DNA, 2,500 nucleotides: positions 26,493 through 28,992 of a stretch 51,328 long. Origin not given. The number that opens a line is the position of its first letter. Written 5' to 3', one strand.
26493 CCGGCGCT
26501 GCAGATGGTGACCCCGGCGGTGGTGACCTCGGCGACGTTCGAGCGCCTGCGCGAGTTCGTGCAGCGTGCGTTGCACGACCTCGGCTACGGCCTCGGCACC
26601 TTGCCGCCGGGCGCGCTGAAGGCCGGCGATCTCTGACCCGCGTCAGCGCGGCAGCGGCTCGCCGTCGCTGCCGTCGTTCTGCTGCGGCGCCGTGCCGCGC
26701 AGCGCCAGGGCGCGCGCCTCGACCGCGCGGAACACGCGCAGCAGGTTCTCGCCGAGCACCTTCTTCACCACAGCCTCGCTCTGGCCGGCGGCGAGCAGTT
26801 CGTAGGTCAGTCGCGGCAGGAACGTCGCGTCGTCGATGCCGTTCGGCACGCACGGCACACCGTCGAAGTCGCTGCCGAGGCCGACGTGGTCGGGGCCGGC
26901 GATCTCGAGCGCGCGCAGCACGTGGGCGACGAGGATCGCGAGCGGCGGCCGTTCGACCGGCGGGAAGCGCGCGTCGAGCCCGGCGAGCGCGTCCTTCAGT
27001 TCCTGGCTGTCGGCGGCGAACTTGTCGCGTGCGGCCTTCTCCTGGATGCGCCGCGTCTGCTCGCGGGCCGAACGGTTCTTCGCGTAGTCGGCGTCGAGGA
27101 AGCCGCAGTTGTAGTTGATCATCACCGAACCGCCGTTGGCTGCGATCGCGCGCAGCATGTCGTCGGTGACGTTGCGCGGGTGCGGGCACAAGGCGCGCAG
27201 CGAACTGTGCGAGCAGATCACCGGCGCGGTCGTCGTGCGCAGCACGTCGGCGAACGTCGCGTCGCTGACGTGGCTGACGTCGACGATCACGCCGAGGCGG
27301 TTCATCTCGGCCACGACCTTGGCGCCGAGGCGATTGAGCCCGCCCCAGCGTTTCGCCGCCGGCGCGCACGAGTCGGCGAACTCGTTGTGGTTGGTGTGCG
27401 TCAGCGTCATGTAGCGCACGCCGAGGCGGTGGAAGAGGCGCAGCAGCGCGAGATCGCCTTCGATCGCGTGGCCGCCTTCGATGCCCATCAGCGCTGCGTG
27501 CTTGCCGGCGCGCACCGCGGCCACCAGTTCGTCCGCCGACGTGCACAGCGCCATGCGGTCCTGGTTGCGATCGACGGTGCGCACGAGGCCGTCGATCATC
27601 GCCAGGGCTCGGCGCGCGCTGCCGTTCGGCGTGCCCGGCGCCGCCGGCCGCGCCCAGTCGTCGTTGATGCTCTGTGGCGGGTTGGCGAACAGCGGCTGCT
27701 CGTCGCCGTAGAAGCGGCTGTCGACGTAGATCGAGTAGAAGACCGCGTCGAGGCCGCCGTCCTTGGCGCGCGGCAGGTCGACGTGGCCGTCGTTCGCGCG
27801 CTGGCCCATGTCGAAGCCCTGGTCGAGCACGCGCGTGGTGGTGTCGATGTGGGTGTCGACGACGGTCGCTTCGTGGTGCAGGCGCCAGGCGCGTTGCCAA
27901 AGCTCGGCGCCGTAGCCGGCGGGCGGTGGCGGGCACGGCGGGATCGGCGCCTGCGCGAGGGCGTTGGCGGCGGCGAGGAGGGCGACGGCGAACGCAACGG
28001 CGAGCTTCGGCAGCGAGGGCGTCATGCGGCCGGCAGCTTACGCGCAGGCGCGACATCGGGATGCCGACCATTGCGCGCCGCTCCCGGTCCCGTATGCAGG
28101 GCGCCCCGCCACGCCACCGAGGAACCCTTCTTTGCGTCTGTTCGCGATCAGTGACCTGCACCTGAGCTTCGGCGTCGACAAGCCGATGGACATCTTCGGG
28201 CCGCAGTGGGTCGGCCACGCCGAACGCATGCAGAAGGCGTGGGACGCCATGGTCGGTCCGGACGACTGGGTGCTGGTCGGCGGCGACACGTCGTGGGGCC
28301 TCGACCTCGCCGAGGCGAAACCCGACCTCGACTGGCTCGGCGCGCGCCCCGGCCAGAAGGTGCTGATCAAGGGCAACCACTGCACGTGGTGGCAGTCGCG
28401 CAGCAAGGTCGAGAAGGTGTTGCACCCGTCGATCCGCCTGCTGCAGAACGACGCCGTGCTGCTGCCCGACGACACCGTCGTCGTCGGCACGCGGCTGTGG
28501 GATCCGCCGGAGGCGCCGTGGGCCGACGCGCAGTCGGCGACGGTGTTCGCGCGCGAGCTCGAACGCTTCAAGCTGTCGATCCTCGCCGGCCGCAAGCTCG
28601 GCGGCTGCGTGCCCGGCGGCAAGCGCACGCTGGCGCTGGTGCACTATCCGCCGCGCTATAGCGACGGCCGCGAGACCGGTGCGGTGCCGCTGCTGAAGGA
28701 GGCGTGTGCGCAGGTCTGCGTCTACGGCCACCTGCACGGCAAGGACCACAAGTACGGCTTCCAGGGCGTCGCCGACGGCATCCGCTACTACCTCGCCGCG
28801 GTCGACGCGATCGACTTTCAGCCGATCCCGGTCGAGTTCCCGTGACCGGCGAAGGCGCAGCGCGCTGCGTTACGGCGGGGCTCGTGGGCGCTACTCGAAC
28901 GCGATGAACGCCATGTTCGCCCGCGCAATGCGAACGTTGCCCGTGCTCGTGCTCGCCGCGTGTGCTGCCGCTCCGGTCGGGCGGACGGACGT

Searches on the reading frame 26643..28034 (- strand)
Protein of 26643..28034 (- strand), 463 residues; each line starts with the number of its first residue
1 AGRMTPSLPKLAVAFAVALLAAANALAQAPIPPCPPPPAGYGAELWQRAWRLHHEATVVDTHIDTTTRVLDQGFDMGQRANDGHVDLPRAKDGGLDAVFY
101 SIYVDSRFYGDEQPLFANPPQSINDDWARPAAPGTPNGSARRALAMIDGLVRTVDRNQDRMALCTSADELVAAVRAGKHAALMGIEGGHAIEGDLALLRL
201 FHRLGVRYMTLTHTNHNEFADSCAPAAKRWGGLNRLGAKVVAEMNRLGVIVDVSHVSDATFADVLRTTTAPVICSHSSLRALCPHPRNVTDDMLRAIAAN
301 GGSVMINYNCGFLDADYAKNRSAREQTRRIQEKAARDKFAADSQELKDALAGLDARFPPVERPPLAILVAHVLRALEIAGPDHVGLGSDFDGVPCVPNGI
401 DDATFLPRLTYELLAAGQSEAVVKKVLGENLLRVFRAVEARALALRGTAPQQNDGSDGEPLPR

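Call 24: search_protein_families(library=pfam, proteins=[window:26643-28034:-], max_evalue=0.00001)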
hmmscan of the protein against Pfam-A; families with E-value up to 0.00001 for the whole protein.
window:26643-28034:- (463 aa): 1 family
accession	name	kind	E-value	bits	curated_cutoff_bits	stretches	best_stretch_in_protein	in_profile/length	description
PF01244.27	Peptidase_M19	-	1.8e-100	336.6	26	1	52-436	2-318/319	Membrane dipeptidase (Peptidase family M19)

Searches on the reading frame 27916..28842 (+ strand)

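Call 24: search_protein_families(library=pfam, proteins=[window:27916-28842:+], max_evalue=0.00001)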
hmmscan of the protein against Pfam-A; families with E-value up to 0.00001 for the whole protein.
window:27916-28842:+ (309 aa): 1 family
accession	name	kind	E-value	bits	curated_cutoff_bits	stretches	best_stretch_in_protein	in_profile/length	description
PF00149.33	Metallophos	-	6.8e-07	30.4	21.5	1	74-275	2-190/191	Calcineurin-like phosphoesterase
